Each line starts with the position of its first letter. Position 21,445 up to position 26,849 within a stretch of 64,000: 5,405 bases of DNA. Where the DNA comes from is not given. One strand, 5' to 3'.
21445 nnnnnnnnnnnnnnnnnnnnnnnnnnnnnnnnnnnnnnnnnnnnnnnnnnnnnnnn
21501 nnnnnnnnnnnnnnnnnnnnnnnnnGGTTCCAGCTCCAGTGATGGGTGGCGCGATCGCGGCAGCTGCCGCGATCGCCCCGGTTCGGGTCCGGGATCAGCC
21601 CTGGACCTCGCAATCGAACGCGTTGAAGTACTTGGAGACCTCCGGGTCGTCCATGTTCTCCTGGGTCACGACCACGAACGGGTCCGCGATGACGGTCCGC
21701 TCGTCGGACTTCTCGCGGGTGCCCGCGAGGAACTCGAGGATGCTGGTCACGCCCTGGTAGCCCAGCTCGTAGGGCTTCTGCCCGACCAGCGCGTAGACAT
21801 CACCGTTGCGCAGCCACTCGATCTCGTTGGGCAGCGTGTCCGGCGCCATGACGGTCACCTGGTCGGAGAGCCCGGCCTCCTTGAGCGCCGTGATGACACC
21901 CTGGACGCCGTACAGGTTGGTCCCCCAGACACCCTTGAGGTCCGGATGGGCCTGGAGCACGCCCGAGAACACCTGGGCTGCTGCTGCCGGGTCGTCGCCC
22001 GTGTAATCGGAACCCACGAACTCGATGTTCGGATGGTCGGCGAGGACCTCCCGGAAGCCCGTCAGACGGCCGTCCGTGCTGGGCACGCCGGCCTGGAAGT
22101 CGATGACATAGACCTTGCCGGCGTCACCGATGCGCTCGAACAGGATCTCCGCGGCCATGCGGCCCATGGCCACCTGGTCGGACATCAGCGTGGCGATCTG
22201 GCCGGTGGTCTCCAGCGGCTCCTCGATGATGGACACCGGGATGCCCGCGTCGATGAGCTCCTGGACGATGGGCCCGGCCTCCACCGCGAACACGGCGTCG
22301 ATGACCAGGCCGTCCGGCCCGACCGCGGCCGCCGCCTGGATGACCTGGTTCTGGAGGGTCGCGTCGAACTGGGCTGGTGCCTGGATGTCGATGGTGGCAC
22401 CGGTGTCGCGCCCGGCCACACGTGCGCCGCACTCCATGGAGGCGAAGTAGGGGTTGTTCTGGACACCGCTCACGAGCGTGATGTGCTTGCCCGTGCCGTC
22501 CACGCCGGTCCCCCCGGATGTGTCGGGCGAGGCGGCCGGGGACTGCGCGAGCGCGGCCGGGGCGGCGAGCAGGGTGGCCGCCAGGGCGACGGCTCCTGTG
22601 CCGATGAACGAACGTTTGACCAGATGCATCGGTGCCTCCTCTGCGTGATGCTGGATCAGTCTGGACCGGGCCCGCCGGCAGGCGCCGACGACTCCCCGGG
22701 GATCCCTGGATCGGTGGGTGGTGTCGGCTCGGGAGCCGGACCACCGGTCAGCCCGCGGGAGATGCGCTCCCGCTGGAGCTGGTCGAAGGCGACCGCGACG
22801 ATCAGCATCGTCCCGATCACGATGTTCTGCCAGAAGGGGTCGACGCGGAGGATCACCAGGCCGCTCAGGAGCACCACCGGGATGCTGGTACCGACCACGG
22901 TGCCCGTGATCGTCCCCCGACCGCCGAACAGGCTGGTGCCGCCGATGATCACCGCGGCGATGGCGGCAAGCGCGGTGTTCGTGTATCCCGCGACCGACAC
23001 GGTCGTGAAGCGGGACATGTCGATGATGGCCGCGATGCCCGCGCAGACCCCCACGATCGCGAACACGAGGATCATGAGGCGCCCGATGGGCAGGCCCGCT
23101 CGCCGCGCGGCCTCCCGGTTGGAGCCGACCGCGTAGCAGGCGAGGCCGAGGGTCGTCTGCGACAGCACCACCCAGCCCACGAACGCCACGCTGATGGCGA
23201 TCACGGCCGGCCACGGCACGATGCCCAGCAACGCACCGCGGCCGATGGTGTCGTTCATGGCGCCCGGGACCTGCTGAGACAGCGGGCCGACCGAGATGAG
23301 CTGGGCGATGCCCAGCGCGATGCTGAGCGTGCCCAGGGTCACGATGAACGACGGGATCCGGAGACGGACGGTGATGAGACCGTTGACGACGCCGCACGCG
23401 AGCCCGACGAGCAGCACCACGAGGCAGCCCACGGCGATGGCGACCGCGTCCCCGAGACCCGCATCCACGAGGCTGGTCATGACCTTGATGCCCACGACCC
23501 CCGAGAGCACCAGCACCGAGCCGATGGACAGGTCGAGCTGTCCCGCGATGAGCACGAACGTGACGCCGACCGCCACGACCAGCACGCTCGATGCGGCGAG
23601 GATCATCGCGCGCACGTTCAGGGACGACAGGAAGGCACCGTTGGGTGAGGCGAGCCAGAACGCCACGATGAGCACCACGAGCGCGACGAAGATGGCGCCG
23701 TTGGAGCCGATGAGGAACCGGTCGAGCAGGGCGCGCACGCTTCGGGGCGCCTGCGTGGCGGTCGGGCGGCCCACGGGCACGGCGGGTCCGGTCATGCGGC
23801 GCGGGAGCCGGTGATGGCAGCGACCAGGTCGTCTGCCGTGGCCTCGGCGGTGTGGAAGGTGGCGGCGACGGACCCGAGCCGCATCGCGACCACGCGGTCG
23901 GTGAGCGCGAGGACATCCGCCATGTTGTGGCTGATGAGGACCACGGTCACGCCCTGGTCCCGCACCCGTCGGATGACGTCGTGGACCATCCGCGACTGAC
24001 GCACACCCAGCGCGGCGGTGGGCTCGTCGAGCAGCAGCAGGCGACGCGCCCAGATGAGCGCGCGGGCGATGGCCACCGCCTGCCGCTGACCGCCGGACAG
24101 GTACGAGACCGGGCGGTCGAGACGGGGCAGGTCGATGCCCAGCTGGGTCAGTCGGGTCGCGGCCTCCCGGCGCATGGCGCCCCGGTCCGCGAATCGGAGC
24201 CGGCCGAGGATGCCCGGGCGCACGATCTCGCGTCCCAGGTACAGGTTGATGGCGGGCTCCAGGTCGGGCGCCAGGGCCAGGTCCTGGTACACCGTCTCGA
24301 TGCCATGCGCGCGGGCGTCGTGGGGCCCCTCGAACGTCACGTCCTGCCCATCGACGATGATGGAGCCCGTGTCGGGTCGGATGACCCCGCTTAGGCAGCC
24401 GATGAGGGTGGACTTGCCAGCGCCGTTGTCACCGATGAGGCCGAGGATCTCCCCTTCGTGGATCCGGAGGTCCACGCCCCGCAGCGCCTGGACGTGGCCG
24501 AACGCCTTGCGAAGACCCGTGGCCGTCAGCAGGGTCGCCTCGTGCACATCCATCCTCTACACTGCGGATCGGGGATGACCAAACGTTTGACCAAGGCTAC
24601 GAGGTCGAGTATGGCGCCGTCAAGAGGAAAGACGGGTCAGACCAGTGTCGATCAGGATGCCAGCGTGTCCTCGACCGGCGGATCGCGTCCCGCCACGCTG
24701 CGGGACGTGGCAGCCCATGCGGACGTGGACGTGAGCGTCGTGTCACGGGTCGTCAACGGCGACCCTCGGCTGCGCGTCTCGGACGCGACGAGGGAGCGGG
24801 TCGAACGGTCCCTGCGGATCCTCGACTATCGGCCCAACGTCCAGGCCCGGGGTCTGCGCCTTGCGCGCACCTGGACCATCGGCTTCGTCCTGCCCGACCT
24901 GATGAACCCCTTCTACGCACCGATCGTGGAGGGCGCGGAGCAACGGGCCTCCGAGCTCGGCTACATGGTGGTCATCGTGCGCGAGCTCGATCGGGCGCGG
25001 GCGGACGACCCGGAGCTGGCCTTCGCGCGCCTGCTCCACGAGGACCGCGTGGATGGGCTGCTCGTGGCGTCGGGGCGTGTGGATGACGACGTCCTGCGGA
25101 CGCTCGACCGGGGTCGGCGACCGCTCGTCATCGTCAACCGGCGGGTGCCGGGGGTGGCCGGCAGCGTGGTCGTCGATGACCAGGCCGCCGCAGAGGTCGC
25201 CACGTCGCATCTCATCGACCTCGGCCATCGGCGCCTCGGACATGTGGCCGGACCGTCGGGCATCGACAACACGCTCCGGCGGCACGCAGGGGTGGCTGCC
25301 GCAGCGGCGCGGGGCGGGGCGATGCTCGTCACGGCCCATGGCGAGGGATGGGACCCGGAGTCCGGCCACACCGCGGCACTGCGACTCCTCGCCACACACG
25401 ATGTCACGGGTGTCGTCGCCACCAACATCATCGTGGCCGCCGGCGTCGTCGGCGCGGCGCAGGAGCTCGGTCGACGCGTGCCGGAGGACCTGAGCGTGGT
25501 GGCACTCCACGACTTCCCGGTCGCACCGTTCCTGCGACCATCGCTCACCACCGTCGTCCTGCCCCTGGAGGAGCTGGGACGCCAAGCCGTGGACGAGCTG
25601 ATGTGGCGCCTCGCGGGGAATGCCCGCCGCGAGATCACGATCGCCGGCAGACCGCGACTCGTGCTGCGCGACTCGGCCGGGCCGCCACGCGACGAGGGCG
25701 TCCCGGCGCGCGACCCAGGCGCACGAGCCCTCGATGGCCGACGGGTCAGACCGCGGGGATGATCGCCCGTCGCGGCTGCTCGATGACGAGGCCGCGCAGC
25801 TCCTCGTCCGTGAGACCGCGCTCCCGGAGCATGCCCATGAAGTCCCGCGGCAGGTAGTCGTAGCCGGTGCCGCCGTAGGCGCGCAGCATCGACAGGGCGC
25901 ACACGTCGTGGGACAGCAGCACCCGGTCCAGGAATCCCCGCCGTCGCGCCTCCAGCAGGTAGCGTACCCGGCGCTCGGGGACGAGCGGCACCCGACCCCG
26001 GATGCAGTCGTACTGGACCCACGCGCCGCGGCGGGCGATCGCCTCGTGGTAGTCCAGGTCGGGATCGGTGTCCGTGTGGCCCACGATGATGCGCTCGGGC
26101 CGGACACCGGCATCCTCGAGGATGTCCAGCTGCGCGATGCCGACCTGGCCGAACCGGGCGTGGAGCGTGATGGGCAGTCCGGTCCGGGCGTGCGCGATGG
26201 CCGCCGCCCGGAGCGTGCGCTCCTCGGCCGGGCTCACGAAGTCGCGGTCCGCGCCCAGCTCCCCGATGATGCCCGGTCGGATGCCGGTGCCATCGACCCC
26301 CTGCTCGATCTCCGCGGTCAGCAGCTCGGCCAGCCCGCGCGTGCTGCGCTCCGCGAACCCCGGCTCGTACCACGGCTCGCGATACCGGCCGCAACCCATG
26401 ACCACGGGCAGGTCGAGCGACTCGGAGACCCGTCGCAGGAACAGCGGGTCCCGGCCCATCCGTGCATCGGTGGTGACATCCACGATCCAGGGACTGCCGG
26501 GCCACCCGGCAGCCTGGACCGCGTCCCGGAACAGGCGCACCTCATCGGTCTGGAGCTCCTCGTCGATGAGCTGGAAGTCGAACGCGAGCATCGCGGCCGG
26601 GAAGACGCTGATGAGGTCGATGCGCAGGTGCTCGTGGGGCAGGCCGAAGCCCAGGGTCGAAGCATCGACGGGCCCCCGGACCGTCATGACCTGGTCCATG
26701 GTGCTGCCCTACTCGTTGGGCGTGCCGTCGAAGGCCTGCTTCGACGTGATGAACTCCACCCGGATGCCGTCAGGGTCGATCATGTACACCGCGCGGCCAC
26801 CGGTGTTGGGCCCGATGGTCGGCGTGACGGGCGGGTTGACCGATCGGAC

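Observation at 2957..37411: Exceptional density of putative lactone hydrolases from three unrelated superfamilies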

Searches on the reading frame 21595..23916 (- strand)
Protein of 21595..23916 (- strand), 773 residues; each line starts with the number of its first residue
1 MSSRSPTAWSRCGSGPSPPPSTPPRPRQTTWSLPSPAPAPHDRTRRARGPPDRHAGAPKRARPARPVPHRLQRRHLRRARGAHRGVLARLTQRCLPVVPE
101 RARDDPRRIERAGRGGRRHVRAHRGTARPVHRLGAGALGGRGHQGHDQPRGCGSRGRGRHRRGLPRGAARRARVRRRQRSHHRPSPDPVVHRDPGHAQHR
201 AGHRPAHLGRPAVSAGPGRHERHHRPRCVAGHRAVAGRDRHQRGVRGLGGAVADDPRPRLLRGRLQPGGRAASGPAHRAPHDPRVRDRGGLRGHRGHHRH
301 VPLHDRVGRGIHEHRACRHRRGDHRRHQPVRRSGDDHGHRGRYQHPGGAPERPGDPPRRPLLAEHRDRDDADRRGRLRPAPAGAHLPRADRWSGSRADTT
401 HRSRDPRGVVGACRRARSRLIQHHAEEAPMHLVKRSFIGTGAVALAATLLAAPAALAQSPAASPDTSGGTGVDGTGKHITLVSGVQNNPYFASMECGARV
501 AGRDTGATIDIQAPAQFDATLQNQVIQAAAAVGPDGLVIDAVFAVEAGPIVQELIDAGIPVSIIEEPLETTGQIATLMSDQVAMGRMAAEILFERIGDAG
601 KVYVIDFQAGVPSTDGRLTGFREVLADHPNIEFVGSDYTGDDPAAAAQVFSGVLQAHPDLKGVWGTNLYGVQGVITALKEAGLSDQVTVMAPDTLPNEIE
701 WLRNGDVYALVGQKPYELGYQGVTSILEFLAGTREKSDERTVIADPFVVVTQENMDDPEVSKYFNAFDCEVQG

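Call 7: search_protein_families(library=pfam, proteins=[window:21595-23916:-], max_evalue=0.00001)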
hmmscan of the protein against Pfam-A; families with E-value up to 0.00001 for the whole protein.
window:21595-23916:- (773 aa): 1 family
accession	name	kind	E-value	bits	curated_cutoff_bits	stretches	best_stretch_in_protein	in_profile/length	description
PF13407.12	Peripla_BP_4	-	3.4e-58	197.6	35.1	1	480-732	2-256/258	Periplasmic binding protein domain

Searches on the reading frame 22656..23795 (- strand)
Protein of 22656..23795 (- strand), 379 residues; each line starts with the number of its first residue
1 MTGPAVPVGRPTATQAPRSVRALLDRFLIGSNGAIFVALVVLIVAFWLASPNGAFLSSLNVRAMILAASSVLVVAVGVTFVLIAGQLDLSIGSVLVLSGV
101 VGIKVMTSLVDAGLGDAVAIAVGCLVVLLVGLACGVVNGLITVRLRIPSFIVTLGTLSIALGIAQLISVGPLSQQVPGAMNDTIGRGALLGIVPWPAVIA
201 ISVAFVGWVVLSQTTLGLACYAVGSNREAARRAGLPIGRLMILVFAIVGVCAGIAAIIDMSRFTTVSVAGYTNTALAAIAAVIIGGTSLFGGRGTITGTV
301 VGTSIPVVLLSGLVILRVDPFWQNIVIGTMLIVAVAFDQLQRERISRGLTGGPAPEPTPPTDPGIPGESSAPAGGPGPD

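Call 8: search_protein_families(library=pfam, proteins=[window:22656-23795:-], max_evalue=0.00001)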
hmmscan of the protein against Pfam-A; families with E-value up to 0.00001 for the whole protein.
window:22656-23795:- (379 aa): 1 family
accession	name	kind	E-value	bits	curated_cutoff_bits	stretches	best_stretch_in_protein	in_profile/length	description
PF02653.21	BPD_transp_2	-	1.4e-36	126.4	26.8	1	64-335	5-269/269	Branched-chain amino acid transport system / permease component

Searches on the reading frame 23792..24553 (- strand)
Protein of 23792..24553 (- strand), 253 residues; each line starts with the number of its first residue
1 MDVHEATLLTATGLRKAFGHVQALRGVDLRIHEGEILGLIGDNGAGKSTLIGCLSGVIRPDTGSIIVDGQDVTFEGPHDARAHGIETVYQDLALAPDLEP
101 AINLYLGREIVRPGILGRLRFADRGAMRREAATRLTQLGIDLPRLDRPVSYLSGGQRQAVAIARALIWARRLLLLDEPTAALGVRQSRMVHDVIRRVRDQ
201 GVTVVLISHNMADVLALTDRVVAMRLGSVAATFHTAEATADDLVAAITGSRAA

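Call 8: search_protein_families(library=pfam, proteins=[window:23792-24553:-], max_evalue=0.00001)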
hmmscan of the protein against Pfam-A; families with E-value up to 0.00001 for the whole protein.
window:23792-24553:- (253 aa): 2 families
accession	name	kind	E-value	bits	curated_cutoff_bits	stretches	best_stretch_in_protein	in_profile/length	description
PF00005.33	ABC_tran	-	9.9e-32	110.8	25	1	24-180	1-137/137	ABC transporter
PF13304.12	AAA_21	-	2.8e-07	31.3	27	0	37-59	2-24/304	AAA domain, putative AbiEii toxin, Type IV TA system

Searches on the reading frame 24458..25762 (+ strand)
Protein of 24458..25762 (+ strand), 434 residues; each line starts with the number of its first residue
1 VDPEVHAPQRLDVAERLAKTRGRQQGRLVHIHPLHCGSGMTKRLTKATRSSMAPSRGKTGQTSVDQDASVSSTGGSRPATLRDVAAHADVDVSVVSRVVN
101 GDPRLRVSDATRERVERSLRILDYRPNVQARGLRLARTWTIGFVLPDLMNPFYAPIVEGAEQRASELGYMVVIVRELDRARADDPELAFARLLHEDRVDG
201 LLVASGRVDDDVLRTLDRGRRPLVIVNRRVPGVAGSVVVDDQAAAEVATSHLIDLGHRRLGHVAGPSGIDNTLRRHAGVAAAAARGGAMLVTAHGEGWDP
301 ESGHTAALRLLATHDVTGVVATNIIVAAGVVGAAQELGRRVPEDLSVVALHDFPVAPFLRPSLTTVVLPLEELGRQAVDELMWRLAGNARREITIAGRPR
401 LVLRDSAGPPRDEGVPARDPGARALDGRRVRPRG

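Call 8: search_protein_families(library=pfam, proteins=[window:24458-25762:+], max_evalue=0.00001)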
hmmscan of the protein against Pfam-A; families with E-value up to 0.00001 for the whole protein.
window:24458-25762:+ (434 aa): 4 families
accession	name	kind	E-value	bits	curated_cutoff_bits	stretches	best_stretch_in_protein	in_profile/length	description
PF13377.12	Peripla_BP_3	-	2.2e-28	99.9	26.5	1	250-406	2-166/167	Periplasmic binding protein-like domain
PF00532.27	Peripla_BP_1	-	3.3e-21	76.4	22.2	1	138-385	1-261/281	Periplasmic binding proteins and sugar binding domain of LacI family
PF00356.27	LacI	-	1.2e-11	44.7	27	1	80-127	1-46/46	Bacterial regulatory proteins, lacI family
PF13407.12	Peripla_BP_4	-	3.1e-09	37.2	35.1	1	141-340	1-208/258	Periplasmic binding protein domain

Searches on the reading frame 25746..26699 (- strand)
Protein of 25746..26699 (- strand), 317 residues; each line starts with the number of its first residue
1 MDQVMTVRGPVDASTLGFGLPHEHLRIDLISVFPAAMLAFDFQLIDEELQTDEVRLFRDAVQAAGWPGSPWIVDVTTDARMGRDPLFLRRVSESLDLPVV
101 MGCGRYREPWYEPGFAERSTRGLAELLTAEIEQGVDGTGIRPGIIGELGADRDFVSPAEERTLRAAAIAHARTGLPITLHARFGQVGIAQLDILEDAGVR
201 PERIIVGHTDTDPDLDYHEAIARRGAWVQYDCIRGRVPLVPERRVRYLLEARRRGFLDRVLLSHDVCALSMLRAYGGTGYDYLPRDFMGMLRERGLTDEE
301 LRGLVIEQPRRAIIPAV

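Call 8: search_protein_families(library=pfam, proteins=[window:25746-26699:-], max_evalue=0.00001)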
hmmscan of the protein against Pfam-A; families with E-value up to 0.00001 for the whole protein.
window:25746-26699:- (317 aa): 1 family
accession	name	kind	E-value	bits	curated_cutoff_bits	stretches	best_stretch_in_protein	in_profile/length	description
PF02126.24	PTE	-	7.5e-57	193.5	22.4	1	11-312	1-296/298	Phosphotriesterase family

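Call 11: search_protein_families(library=ncbifam, proteins=[window:25746-26699:-], max_evalue=0.001)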
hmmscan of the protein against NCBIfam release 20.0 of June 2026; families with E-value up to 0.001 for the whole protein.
window:25746-26699:- (317 aa): 3 families
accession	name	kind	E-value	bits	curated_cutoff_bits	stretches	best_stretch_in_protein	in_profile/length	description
NF007373.0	PRK09875.1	equivalog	1.6e-54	185.4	486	1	15-310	5-288/292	phosphotriesterase-related protein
NF041153.1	organophos_OPH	equivalog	5.1e-30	104.8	500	1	2-233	35-255/365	organophosphate hydrolase OPH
NF045706.1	PhFuoseLconase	equivalog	7.5e-15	54.8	630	1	4-313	5-324/332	phospho-furanose lactonase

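Call 14: search_solved_structures(query=window:25746-26699:-, max_evalue=1e-10)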
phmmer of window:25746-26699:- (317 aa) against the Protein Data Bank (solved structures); distinct sequences matched with E-value up to 1e-10: 128 (the best 60 are shown).
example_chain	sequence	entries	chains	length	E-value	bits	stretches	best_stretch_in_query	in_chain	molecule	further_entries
4lef_C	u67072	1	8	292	3.9e-46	160.8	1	17-310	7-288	Phosphotriesterase homology protein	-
1bf6_A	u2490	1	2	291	4.2e-46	160.7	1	17-310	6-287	PHOSPHOTRIESTERASE HOMOLOGY PROTEIN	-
3k2g_A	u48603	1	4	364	6.7e-44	153.4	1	59-313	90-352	Resiniferatoxin-binding, phosphotriesterase-related protein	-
3rhg_A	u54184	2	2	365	8.7e-35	123.5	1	68-311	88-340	Putative phophotriesterase | Amidohydrolase Pmi1525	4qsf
6gbk_A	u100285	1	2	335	2.9e-33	118.5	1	2-316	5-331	Parathion hydrolase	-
6gbj_A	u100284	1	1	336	3.6e-33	118.2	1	2-316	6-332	Parathion hydrolase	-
6gbl_A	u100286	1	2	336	4.5e-33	117.9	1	2-316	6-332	Parathion hydrolase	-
6aml_A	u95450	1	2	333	4.7e-33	117.8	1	2-233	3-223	Phosphotriesterase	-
9ti1_A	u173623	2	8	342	5.1e-33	117.7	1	2-316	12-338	Parathion hydrolase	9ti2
6bhl_A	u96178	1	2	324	5.5e-33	117.6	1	2-316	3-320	Phosphotriesterase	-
4j5n_A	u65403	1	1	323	1e-32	116.7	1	5-311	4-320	Phosphotriesterase, putative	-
3gu9_A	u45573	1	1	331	1.2e-32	116.5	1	5-311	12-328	Organophosphorus hydrolase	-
5wcr_A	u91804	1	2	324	1.8e-32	115.9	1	2-316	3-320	Phosphotriesterase variant PTE-R0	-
4j35_A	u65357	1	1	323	2.3e-32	115.5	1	5-311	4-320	Phosphotriesterase, putative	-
3gtx_A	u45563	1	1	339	2.4e-32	115.5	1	5-311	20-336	Organophosphorus hydrolase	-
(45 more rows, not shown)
